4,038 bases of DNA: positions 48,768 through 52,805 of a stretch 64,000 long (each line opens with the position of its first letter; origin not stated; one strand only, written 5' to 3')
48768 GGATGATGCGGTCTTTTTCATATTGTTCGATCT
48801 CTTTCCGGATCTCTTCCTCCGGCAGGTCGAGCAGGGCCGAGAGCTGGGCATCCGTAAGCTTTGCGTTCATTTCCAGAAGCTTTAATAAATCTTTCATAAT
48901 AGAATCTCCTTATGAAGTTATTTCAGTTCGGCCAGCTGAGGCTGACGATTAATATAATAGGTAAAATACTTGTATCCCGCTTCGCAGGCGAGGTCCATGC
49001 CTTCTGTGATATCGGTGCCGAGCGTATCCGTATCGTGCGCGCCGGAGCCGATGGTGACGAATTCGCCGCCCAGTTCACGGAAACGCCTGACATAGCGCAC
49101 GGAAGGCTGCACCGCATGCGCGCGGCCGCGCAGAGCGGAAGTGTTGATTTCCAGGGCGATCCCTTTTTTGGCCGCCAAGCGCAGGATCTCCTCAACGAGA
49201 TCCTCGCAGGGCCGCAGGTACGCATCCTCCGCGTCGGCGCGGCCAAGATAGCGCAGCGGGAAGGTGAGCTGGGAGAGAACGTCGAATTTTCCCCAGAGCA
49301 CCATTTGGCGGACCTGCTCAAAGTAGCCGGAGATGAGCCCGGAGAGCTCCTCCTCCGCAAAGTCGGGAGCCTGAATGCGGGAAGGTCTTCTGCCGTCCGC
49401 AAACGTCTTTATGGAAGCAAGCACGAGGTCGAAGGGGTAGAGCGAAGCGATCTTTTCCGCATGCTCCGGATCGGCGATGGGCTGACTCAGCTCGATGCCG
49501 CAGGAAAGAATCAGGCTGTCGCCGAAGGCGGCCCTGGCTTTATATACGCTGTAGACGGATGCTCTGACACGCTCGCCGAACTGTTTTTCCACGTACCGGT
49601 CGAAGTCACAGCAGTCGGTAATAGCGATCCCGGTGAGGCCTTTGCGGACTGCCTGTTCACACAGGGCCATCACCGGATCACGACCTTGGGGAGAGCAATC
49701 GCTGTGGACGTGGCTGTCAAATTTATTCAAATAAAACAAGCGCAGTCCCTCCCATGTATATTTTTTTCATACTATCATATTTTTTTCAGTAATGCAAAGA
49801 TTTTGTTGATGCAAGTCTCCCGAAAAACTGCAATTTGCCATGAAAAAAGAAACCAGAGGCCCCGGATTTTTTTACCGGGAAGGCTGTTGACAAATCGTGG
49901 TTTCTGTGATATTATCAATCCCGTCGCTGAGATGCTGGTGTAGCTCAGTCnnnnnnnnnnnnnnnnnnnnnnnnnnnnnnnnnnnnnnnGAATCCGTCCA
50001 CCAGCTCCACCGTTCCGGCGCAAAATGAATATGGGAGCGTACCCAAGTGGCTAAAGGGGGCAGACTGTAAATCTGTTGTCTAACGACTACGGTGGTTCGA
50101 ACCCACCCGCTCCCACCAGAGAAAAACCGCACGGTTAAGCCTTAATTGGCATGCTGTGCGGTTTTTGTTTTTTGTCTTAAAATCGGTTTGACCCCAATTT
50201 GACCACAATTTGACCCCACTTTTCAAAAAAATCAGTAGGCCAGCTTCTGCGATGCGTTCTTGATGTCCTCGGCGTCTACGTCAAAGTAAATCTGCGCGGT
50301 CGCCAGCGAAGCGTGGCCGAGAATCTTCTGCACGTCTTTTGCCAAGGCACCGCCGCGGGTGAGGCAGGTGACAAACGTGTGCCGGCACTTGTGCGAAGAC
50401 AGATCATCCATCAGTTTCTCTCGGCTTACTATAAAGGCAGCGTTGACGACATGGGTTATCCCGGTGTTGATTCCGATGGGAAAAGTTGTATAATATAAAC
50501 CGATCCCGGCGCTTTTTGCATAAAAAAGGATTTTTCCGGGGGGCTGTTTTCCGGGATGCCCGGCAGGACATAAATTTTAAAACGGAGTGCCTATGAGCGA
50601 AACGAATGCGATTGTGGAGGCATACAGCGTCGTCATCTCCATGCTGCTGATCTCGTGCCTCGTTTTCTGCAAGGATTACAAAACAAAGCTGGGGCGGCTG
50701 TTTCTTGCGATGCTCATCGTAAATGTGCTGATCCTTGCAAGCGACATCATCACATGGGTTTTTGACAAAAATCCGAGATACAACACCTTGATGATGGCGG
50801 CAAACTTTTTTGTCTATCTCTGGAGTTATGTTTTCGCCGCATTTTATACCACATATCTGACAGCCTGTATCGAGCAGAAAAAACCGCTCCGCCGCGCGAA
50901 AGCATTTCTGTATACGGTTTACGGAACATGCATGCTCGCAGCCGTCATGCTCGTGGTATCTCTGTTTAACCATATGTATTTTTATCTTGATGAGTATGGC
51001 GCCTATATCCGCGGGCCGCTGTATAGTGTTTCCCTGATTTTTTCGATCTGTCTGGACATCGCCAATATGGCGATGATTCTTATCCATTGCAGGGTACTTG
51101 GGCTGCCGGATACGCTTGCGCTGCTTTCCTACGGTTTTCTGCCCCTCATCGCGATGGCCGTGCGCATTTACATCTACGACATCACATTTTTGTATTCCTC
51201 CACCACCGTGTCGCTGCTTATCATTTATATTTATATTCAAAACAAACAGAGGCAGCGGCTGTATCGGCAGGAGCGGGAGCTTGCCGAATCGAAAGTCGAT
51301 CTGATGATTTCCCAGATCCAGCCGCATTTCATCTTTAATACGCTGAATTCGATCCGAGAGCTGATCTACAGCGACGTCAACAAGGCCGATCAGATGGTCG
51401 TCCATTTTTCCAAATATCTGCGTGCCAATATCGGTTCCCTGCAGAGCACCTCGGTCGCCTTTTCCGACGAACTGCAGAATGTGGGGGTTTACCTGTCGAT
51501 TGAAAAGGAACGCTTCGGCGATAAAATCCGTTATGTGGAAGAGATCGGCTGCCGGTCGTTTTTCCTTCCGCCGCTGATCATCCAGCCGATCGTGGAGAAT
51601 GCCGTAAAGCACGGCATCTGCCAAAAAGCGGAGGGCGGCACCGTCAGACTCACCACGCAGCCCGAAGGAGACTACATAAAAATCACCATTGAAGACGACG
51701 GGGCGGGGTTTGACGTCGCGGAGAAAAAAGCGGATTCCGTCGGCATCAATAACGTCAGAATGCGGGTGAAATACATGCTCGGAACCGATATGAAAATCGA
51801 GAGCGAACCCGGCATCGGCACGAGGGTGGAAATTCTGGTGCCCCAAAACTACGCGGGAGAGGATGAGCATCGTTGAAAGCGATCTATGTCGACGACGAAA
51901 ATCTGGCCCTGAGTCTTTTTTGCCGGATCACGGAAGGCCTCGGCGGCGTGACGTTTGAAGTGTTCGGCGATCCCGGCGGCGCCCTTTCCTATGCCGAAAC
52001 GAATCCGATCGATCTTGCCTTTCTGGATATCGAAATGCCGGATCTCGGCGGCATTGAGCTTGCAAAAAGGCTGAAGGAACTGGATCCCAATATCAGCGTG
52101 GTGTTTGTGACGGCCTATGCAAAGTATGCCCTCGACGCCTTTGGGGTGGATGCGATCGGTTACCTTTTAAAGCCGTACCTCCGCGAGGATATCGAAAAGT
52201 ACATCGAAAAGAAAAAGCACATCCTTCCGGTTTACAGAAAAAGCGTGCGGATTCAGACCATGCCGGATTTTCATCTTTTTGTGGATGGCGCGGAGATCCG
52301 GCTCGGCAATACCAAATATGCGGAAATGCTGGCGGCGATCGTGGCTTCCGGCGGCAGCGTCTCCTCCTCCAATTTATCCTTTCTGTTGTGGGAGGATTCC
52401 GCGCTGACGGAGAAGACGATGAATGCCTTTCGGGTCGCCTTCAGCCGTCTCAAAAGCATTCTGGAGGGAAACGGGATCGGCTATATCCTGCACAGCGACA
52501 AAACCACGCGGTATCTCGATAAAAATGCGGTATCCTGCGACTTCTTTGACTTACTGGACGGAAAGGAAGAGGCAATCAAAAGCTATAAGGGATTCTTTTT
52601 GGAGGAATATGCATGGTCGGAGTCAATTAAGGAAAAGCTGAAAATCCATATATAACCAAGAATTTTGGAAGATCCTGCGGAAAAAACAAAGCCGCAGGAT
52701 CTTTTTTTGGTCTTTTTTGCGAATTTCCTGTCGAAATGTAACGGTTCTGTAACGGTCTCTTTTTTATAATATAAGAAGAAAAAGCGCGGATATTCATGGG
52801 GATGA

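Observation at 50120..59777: tRNA-flanked island: two-component system plus a four-gene envelope-protein operon with no recognisable anchoring logic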

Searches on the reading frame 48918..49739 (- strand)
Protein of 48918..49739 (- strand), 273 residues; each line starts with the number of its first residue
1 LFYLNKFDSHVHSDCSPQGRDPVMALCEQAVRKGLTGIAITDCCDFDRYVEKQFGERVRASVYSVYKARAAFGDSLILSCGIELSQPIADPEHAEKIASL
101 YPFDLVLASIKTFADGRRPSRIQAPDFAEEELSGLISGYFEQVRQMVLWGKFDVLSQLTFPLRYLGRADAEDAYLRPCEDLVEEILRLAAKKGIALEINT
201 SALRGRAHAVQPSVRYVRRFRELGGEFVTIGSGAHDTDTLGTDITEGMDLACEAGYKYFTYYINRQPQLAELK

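Call 51: find_related_loci(query=window:48918-49739:-, collection=metagenome_contigs, flank=10000)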
Query window:48918-49739:- (273 aa) in metagenome_contigs; peptide patterns used: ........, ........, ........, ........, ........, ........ (x = any residue, [..] = any of these).
225 stretches matched a pattern; 4 encode a relative of the query (tblastn E <= 1e-3); 4 distinct loci.
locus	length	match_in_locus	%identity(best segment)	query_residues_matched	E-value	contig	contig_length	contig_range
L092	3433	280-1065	33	8-273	1e-48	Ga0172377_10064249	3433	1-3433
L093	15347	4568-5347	29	7-269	1e-41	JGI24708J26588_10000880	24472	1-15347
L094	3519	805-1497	32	8-253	3e-35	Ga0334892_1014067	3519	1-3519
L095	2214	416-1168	28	8-272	3e-28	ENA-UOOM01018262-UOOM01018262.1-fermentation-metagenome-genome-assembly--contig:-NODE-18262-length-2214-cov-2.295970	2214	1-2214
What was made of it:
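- Tried and rejected: A metagenome scan with the neighbouring PHP protein returned 33% or less (call 51).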

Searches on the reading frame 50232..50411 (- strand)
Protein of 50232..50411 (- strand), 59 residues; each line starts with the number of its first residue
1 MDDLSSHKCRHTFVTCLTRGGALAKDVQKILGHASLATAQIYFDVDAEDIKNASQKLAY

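Call 9: search_protein_families(library=pfam, proteins=[window:50232-50411:-], max_evalue=1)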
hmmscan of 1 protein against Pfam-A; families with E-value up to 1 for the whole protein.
window:50232-50411:- (59 aa): 1 family
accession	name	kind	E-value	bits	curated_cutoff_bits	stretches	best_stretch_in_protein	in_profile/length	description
PF00589.27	Phage_integrase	-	8.1e-11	42.4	27.1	1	3-47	126-170/172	Phage integrase family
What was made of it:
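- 50232..50411 (-): Tyrosine-recombinase remnant: 59 aa covering only the C-terminal catalytic region. PF00589 E 8e-11, profile positions 126-170 of 172 (call 9).
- On tRNA-integrated genomic island: Only a 59-aa C-terminal remnant lies 113 nt from tRNA-Tyr (call 9).
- Checked: A 59-aa ORF at 50232-50411(-) matches only the last 45 positions of Phage_integrase PF00589 (E 8e-11, call 9).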

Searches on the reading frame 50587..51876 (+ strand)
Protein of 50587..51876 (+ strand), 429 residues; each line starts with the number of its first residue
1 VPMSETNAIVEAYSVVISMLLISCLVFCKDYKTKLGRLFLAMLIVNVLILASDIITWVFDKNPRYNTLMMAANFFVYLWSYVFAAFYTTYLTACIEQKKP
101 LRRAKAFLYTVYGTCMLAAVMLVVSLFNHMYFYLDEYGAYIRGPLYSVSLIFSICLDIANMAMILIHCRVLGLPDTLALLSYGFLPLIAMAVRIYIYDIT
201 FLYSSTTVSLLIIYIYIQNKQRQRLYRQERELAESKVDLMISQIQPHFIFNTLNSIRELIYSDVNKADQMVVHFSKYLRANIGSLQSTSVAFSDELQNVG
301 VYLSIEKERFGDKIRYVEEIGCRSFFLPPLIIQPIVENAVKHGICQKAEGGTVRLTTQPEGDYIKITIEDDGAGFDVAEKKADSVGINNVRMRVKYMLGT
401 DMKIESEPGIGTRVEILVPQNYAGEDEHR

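Call 4: search_protein_families(library=pfam, proteins=[window:50587-51876:+], max_evalue=0.1)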
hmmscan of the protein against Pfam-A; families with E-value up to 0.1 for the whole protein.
window:50587-51876:+ (429 aa): 3 families
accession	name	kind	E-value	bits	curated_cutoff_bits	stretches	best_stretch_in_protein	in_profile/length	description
PF06580.19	His_kinase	-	2e-21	76.5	25.2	1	237-314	3-81/81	Histidine kinase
PF02518.31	HATPase_c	-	7.5e-11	42.9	26.4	1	331-420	9-109/111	Histidine kinase-, DNA gyrase B-, and HSP90-like ATPase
PF13581.12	HATPase_c_2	-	0.00021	21.7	27.4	1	336-384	40-88/127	Histidine kinase-like ATPase domain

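Call 5: search_protein_families(library=ncbifam, proteins=[window:50587-51876:+], max_evalue=0.1)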
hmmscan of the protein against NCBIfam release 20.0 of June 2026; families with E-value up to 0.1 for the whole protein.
window:50587-51876:+ (429 aa): 16 families
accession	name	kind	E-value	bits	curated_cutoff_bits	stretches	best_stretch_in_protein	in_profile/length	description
NF052531.1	Strep_LiaS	equivalog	1.9e-08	33.9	450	1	331-419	244-326/328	envelope stress sensor histidine kinase LiaS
NF008649.0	PRK11644.1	equivalog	2.3e-08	33.2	408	1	332-422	417-498/499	signal transduction histidine-protein kinase/phosphatase UhpB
NF008184.0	PRK10935.1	equivalog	8.1e-08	31.3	553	1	333-421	477-560/565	nitrate/nitrite two-component system sensor histidine kinase NarQ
NF052443.1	SensHisKinMctS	equivalog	2.2e-06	26.3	700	1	343-423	370-451/457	two-component system sensor histidine kinase MctS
NF041336.1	CheA_Halo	equivalog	1e-05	24.4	950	1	335-381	404-458/666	chemotaxis protein CheA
NF003144.0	PRK04069.1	equivalog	0.00016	21.1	145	1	335-386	50-100/161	anti-sigma B factor RsbW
TIGR01925.2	spIIAB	equivalog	0.00017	21.5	135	1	335-416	45-132/137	anti-sigma F factor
NF046044.1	PnpS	equivalog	0.0028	16.7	400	1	332-378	286-332/390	two-component system histidine kinase PnpS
NF007004.0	PRK09467.1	equivalog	0.0043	15.9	415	1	256-379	264-380/440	two-component system sensor histidine kinase EnvZ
TIGR01924.1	rsbW_low_gc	equivalog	0.0062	16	155.05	1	335-389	50-102/159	anti-sigma B factor RsbW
NF007896.0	PRK10600.1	equivalog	0.0071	15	578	1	336-417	507-582/598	nitrate/nitrite two-component system sensor histidine kinase NarX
NF033792.0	ActS_PrrB_HisK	equivalog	0.0085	15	350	1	334-376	318-354/423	ActS/PrrB/RegB family redox-sensitive histidine kinase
NF047322.1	HK_morpho_MacS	equivalog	0.016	14.4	300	1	360-419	304-367/367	MacS family sensor histidine kinase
NF052306.1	BluLightHisKinLov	equivalog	0.036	12.9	450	1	330-419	245-333/334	blue-light-activated histidine kinase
NF045595.1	HK_scytonemin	equivalog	0.039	12.3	865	1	259-381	458-581/637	scytonemin biosynthesis sensor histidine kinase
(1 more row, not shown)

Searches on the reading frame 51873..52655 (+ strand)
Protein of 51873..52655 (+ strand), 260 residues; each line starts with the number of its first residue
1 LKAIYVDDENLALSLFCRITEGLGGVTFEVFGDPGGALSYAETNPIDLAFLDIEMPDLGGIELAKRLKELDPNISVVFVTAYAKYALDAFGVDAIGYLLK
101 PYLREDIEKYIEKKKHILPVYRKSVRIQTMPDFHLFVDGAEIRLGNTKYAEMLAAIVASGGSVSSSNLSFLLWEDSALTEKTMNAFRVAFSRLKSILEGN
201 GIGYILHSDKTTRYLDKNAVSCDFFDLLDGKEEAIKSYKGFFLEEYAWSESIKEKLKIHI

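Call 4: search_protein_families(library=pfam, proteins=[window:51873-52655:+], max_evalue=0.1)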
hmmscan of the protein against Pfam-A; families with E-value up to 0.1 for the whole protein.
window:51873-52655:+ (260 aa): 1 family
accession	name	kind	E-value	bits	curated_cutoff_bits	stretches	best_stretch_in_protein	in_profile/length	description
PF00072.30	Response_reg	-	8.8e-19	68.2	30.2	1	5-111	3-110/111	Response regulator receiver domain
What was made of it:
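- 51873..52655 (+): Response regulator: receiver domain plus an OmpR/PhoB-like winged-helix C-terminus. Its start overlaps the kinase stop by 4 nt. Pfam call 4.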

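Call 5: search_protein_families(library=ncbifam, proteins=[window:51873-52655:+], max_evalue=0.1)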
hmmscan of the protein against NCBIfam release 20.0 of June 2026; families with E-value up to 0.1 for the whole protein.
window:51873-52655:+ (260 aa): 80 families (the best 25 are shown)
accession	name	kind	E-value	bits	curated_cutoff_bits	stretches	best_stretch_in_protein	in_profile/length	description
NF008677.0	PRK11697.1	equivalog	7.6e-16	58.2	246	1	1-115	2-116/238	two-component system response regulator BtsR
NF010684.1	PRK14084.1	equivalog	2.5e-15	56.9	375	1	1-116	1-117/254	response regulator transcription factor LytR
NF046022.1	RespRegCpdRBruc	equivalog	5.2e-11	42.6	180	1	25-109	25-111/120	cell cycle two-component system response regulator CpdR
NF009973.0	PRK13435.1-4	equivalog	4.3e-10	39.8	158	1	4-103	12-110/154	response regulator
NF033118.1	vanR-O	exception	1.2e-09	37.9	505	1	2-197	5-204/233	vancomycin resistance response regulator transcription factor VanR-O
NF051850.1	RespRegRprY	equivalog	2e-09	37.2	370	1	7-112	12-117/234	response regulator transcription factor RprY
NF008469.0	PRK11361.1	equivalog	7e-09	34.9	714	1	6-114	10-119/461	acetoacetate metabolism transcriptional regulator AtoC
NF008296.0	PRK11083.1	equivalog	8.8e-09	35.1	273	1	24-163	26-172/228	two-component system response regulator CreB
NF041367.1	CheY_Halo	equivalog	7e-08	32.8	200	1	8-112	6-111/114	chemotaxis protein CheY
NF007018.1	PRK09483.1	equivalog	7e-08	32.4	280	1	4-107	5-111/217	UvrY/SirA/GacA family response regulator transcription factor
NF041946.1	LuxO_transreg_Vib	equivalog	1.2e-07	31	800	1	26-102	21-99/463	quorum-sensing sigma-54 dependent transcriptional regulator LuxO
NF045944.1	ResRegRpaBCyano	equivalog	1.5e-07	31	330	1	24-199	20-209/229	response regulator transcription factor RpaB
TIGR01818.1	ntrC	equivalog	3.6e-07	29.3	558.6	1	25-103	22-102/463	nitrogen regulation protein NR(I)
NF052313.1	T9SS_RR_PorX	equivalog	5e-07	28.9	300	1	35-108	34-109/513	T9SS response regulator signal transducer PorX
NF001965.0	PRK00742.1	subfamily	7.2e-07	28.7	293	1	2-114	5-119/357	chemotaxis-specific protein-glutamate methyltransferase CheB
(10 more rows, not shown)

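Call 65: search_solved_structures(query=window:51873-52655:+, max_evalue=0.01, show_alignments=1)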
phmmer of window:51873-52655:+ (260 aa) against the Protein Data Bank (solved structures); distinct sequences matched with E-value up to 0.01: 145 (the best 60 are shown).
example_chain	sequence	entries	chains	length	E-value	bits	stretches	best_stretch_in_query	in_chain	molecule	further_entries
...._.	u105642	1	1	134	2.5e-13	53.4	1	1-114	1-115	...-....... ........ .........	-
2qv0_A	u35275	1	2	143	8.7e-13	51.6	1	1-113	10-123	Protein mrkE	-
7lz9_A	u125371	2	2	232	2.2e-11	47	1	4-201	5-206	Putative two-component system response regulator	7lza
3crn_A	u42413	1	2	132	2.2e-09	40.5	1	4-114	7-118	Response regulator receiver domain protein, CheY-like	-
2jvk_A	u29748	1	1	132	3.5e-09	39.8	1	4-112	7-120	Sporulation initiation phosphotransferase F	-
2jvj_A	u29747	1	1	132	8.5e-09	38.6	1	4-112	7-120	Sporulation initiation phosphotransferase F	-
1pey_A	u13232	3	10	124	1.2e-08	38.1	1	3-113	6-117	Sporulation initiation phosphotransferase F | SPORULATION RESPONSE REGULATORY PROTEIN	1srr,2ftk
2rjn_A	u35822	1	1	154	1.7e-08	37.6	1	4-129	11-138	Response regulator receiver:Metal-dependent phosphohydrolase, HD subdomain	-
1f51_E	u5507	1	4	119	1.8e-08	37.5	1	3-113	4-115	SPORULATION INITIATION PHOSPHOTRANSFERASE F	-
6er7_A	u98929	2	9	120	1.9e-08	37.4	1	5-112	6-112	120aa long hypothetical chemotaxis protein (CheY)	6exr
1fsp_A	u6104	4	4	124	2.3e-08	37.2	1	4-113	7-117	STAGE 0 SPORULATION PROTEIN F | SPORULATION RESPONSE REGULATORY PROTEIN | Sporulation initiation phosphotransferase F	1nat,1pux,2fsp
3q15_C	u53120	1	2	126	2.4e-08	37.1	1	4-113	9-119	Sporulation initiation phosphotransferase F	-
1m5t_A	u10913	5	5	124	2.6e-08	37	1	2-85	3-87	cell division response regulator DivK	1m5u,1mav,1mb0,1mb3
6swl_A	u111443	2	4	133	4.8e-08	36.1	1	5-118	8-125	Two-component response regulator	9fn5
2jvi_A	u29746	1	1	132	5.6e-08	35.9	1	4-112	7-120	Sporulation initiation phosphotransferase F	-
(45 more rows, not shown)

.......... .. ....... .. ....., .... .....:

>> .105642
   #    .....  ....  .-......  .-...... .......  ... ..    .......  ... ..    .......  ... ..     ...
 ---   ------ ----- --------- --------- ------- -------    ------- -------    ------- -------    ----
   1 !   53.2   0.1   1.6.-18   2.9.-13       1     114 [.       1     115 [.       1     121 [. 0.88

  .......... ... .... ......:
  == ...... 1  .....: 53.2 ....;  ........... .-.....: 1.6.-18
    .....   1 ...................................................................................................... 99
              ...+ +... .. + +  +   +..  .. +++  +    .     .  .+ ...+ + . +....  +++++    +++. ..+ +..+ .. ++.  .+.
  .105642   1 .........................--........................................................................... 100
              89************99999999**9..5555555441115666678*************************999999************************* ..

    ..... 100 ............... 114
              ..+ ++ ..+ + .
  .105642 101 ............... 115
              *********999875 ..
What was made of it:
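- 51873..52655 (+): Alignments run into the DNA-binding domains of OmpR-family regulators (calls 5, 65).
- Checked: RR 51873-52655 has a REC domain plus an OmpR-like C-terminus (calls 4, 5, 65).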
